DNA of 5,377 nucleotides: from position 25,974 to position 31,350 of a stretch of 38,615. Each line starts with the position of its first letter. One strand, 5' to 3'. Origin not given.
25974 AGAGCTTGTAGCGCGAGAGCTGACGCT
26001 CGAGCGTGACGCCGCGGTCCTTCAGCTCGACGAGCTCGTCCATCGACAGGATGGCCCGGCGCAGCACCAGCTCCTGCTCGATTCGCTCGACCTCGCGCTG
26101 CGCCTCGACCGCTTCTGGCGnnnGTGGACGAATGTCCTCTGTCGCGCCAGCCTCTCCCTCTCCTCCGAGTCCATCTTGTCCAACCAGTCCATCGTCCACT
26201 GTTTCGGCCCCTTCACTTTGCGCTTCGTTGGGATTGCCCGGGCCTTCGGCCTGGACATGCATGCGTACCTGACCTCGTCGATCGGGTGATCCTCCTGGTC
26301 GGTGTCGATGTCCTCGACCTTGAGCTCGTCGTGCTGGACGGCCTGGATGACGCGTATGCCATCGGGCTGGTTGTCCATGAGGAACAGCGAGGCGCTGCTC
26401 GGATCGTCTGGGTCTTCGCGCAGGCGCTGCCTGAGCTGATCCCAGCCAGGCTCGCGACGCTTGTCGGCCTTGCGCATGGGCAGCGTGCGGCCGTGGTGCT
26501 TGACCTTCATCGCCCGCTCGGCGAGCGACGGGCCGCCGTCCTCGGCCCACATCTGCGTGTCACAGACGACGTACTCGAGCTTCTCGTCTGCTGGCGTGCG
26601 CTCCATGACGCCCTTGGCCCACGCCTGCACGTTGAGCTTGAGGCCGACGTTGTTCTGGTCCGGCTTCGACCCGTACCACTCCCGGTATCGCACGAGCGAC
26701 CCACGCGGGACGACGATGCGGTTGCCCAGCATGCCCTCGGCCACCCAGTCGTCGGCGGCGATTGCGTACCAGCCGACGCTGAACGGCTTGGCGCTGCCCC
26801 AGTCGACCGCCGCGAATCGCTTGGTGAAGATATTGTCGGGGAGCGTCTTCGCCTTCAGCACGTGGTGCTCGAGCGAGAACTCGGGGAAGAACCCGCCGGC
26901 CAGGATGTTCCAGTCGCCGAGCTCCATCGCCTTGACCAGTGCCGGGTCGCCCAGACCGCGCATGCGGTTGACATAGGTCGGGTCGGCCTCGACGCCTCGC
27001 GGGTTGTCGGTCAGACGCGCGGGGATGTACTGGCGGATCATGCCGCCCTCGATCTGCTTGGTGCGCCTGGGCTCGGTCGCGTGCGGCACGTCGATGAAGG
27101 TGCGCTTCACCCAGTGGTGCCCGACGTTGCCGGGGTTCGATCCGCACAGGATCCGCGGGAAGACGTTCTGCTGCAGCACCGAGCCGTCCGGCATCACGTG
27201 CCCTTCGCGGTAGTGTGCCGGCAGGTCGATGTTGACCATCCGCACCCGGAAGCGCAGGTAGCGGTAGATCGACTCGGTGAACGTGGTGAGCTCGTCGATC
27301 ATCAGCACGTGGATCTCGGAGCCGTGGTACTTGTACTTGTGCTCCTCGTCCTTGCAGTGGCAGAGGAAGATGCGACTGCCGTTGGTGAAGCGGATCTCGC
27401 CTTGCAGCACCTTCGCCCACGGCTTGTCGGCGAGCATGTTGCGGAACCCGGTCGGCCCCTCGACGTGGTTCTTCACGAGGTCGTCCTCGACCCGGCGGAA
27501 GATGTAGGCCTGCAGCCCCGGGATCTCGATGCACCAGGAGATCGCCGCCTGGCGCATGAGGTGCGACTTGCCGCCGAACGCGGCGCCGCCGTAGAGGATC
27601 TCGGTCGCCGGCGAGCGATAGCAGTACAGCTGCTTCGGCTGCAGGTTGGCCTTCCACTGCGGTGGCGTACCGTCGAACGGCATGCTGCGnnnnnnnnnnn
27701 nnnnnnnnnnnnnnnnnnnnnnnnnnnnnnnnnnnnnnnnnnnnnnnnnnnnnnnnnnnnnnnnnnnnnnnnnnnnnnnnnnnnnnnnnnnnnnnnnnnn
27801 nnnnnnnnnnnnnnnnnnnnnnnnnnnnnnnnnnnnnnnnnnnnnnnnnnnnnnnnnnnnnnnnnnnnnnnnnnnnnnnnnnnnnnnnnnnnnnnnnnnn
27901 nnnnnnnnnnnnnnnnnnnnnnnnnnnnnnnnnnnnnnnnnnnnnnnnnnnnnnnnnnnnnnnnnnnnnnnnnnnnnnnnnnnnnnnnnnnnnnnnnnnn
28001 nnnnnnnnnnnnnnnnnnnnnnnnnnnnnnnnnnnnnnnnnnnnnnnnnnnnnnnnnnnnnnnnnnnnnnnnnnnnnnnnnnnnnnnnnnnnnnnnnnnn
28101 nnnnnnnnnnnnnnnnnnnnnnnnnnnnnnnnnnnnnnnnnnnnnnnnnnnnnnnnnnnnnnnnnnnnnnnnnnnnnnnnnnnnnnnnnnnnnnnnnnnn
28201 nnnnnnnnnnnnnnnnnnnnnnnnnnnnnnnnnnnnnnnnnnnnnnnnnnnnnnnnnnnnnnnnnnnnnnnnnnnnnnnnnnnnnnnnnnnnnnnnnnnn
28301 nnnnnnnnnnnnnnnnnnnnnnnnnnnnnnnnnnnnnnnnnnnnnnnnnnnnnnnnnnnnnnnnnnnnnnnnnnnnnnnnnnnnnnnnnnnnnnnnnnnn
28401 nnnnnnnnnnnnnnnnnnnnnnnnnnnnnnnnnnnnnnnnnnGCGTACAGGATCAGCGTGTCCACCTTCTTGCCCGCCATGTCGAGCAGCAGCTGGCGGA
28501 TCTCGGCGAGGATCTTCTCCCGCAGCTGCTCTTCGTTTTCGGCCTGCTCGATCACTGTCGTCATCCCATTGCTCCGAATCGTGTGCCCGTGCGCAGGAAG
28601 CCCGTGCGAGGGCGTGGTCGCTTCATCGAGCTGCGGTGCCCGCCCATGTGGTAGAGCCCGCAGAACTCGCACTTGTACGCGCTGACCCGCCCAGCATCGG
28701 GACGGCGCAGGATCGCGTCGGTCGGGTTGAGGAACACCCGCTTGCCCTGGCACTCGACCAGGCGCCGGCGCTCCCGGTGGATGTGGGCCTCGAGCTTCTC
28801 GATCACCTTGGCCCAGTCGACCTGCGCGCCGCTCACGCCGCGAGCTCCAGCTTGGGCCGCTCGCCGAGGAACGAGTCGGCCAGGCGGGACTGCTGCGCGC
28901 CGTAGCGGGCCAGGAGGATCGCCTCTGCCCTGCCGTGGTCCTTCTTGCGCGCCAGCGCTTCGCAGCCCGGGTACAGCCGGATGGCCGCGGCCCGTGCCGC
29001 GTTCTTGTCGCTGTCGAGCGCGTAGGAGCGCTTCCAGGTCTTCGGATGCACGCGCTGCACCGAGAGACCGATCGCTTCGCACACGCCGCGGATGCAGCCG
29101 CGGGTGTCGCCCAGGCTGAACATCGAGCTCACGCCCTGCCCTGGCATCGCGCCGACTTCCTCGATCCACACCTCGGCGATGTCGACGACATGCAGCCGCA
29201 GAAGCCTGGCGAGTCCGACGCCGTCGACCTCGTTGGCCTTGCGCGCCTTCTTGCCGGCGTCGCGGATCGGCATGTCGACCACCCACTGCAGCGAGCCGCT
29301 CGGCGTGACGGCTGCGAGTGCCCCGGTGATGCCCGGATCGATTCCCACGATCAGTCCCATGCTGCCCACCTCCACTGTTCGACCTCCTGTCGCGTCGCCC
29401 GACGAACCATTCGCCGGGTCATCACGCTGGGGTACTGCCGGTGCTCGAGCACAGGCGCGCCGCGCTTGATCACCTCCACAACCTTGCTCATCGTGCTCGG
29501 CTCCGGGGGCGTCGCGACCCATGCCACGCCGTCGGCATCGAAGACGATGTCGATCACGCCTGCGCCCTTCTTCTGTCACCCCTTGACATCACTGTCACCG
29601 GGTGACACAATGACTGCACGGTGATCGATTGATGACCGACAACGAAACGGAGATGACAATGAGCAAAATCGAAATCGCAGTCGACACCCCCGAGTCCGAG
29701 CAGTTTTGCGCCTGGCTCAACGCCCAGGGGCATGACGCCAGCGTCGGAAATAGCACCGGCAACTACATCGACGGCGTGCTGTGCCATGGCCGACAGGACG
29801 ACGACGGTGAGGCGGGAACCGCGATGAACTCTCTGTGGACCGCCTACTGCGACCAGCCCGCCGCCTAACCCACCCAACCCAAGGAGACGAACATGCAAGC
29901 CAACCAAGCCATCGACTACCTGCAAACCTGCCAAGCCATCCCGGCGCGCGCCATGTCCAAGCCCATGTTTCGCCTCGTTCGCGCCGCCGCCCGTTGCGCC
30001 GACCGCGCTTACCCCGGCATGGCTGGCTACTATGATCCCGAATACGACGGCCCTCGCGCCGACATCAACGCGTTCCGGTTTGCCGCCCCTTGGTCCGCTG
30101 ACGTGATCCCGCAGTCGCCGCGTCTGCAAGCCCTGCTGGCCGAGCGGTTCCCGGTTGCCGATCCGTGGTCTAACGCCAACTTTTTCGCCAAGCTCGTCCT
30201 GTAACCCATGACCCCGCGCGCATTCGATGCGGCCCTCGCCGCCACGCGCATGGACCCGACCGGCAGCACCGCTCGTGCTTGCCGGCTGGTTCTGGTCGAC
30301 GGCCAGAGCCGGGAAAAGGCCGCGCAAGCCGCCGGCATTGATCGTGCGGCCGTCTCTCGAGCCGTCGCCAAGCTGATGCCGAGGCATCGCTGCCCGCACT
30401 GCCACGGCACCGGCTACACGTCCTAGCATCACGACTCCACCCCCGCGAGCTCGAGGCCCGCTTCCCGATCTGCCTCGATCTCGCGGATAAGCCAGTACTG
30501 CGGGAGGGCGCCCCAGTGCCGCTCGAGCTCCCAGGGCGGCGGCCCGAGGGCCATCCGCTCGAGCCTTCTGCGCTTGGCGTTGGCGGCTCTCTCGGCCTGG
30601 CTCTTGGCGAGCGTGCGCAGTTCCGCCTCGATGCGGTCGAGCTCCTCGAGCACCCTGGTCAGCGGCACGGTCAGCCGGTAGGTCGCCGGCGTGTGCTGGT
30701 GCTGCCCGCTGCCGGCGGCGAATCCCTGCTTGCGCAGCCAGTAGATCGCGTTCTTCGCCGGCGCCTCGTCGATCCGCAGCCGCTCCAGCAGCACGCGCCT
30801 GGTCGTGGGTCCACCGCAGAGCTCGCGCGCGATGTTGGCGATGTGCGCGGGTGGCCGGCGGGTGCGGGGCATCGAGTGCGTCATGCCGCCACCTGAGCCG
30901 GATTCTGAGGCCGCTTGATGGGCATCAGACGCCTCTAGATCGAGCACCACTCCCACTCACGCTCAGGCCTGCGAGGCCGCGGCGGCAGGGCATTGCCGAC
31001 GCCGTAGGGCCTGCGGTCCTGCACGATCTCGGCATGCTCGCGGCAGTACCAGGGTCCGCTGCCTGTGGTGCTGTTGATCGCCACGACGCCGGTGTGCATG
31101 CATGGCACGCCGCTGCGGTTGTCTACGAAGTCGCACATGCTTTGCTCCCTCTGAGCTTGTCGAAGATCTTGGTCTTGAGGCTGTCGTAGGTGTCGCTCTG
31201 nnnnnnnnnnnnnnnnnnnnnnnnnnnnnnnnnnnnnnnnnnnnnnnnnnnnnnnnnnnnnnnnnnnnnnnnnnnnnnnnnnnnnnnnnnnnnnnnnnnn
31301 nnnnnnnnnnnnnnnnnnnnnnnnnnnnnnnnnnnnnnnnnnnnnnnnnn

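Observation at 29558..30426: Opposite-strand three-gene cassette with an autoregulated-looking strong promoter and a terminal HTH gene: candidate anti-defence (acr-aca-like) locus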

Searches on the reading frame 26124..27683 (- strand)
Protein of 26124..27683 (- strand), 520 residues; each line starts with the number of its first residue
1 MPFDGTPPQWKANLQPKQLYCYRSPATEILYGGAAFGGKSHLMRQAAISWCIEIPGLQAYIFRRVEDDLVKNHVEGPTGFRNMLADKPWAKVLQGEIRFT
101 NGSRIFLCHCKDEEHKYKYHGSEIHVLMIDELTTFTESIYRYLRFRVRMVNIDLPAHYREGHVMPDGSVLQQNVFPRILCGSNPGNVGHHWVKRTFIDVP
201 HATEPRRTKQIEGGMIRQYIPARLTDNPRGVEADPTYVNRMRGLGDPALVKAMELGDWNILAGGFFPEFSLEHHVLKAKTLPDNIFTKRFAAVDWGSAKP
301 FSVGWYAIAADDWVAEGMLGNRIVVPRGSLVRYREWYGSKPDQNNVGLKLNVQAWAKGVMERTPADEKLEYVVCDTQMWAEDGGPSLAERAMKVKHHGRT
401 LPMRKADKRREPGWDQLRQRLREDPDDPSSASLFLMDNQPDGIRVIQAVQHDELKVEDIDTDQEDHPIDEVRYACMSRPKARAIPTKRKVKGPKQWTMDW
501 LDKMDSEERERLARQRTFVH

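Call 108: search_dna_similar(query=window:26124-27683:-, collection=phages, mode=protein, max_evalue=1e-20, max_rows=12)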
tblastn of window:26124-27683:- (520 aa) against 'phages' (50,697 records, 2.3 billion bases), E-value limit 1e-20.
Records with a match: 598; places in all: 599; records where one place covers at least 80% of the query: 447.
Best place of each record, by identity: <60% 598.
By first word of the organism name: Pseudomonas 156; Arthrobacter 72; Escherichia 58; Salmonella 50; Xanthomonas 39; Stenotrophomonas 32; Achromobacter 27; Acinetobacter 24; Vibrio 22; Bacteriophage 11; and 35 more.
By host as written in the record: Pseudomonas aeruginosa 58; Arthrobacter sp. ATCC 21022 54; - 50; Pseudomonas aeruginosa PAO1 32; Escherichia coli 23; Stenotrophomonas maltophilia 15; Salmonella enterica subsp. enterica serovar Enteritidis PT1 14; Achromobacter sp. 11; and 160 more.
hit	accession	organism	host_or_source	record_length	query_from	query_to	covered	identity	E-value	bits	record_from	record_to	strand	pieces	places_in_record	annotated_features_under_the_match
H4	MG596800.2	Pseudomonas phage PMBT14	Pseudomonas fluorescens ATCC 13525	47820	13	491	92%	41.9%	1e-99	335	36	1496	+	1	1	terminase large subunit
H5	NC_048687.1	Pseudomonas phage PMBT14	Pseudomonas fluorescens ATCC 13525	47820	13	491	92%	41.9%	1e-99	335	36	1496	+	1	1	terminase large subunit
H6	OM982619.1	Pseudomonas phage Almagne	Pseudomonas syringae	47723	13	491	92%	41.9%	3e-99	334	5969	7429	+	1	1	terminase large subunit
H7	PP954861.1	Pseudomonas phage Lebethron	Pseudomonas taiwanensis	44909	2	476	91%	41.9%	2e-99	334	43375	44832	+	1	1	similar to terminase large subunit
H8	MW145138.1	Providencia phage Kokobel2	Providencia stuartii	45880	8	477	90%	41.0%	1e-95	323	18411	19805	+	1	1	terminase large subunit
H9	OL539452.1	Serratia phage vB_SmaS_Opt-155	Serratia marcescens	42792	12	488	92%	39.9%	3e-95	322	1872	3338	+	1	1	putative terminase large subunit | hypothetical protein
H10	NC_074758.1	Serratia phage vB_SmaS_Opt-155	Serratia marcescens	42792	12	488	92%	39.9%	3e-95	322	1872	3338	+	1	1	putative terminase large subunit | hypothetical protein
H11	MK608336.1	Serratia phage Serbin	Serratia marcescens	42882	12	488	92%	39.7%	2e-94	320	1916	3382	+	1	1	terminase large subunit | hypothetical protein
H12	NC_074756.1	Serratia phage Serbin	Serratia marcescens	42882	12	488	92%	39.7%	2e-94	320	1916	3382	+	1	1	terminase large subunit | hypothetical protein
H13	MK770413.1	Salmonella phage SE4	sewage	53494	13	473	89%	41.1%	4e-97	328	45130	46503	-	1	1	terminase large subunit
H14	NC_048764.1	Salmonella phage SE4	sewage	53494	13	473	89%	41.1%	4e-97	328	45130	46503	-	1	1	terminase large subunit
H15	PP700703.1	Erwinia phage SOI901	Erwinia sp. TAC1.XII.93.8 (de Vries et ...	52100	13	476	89%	40.4%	3e-95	322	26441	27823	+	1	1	hypothetical protein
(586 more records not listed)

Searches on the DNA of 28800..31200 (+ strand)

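Call 8: search_dna_similar(query=window:28800-31200:+, collection=phages, mode=distant, max_rows=25)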
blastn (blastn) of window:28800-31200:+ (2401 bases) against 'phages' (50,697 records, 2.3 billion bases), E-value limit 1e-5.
No match.
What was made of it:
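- Tried and rejected: DNA-level relatives in GenBank phages: none (call 8).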
